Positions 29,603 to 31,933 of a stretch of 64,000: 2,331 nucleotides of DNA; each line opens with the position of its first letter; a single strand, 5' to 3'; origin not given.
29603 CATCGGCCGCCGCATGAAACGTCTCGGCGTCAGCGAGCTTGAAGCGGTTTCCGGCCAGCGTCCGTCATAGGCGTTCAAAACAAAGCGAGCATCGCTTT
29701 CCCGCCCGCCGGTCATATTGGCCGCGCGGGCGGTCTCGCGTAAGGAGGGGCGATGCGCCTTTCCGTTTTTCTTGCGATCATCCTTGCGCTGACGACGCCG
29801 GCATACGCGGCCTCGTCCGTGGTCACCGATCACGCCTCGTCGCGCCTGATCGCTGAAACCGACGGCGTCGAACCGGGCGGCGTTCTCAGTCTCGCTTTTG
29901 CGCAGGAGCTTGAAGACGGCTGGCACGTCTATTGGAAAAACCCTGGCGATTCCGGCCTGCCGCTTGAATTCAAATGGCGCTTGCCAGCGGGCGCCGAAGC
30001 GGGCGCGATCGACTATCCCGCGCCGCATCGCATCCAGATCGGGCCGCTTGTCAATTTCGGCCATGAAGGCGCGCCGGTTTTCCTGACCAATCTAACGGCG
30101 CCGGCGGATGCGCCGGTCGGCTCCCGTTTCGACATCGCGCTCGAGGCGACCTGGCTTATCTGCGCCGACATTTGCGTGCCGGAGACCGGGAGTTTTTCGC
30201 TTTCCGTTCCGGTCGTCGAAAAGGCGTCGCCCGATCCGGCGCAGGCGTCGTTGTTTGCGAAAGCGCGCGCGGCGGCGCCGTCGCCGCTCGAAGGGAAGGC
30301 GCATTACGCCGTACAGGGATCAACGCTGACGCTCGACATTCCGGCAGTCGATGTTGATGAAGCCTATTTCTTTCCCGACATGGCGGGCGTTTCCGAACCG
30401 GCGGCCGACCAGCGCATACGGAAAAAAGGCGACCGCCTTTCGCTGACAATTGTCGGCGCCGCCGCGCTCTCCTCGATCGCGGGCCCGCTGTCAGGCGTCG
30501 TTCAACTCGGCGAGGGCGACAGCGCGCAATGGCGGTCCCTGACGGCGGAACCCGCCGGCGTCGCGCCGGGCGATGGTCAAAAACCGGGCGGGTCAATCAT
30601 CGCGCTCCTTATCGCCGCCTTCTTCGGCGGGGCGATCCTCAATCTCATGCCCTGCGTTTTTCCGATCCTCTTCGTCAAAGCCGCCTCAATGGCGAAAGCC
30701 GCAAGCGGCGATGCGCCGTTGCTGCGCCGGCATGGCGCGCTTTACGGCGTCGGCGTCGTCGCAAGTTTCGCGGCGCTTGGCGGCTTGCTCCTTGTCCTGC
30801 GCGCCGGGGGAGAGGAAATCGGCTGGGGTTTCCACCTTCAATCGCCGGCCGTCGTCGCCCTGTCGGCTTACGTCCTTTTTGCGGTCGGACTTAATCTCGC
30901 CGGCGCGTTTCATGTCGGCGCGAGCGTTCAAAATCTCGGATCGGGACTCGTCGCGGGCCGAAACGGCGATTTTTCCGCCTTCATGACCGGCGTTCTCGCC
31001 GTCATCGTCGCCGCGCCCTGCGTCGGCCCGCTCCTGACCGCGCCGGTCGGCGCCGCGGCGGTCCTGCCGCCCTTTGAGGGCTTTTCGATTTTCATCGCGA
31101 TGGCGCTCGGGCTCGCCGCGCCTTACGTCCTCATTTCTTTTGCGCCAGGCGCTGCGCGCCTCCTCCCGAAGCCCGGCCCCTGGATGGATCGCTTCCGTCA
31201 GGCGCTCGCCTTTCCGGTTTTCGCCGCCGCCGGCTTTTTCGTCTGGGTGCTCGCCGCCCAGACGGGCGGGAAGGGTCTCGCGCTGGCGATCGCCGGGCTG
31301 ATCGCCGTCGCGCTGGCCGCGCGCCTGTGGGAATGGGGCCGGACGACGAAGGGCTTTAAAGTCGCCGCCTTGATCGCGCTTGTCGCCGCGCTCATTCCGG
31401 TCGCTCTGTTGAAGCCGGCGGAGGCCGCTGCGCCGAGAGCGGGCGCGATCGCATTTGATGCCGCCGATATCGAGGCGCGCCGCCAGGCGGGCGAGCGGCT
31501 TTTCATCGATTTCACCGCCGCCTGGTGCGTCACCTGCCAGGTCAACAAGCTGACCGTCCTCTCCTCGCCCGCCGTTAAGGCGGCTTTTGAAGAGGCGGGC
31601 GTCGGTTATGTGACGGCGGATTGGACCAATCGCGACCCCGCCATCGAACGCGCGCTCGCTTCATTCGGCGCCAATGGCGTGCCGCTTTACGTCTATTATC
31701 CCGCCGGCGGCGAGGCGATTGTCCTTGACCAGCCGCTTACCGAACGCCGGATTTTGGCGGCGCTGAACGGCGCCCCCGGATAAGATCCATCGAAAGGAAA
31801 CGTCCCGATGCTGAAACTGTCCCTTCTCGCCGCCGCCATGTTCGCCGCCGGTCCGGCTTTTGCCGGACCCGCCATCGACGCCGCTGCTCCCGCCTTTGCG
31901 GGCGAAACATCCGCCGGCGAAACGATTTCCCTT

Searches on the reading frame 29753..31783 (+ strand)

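Call 46: search_protein_families(library=pfam, proteins=[window:29753-31783:+], max_evalue=0.00001)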
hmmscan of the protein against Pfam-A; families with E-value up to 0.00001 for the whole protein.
window:29753-31783:+ (676 aa): 3 families
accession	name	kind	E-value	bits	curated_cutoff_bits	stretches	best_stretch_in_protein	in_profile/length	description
PF11412.14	DsbD_N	-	3e-16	60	25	1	45-150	20-116/119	Thiol:disulfide interchange protein DsbD, N-terminal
PF13899.12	Thioredoxin_7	-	8.7e-16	58.3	27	1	571-651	8-83/83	Thioredoxin-like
PF02683.22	DsbD_TM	-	2.9e-12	46.8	27.1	1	285-493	3-211/219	Cytochrome C biogenesis protein transmembrane domain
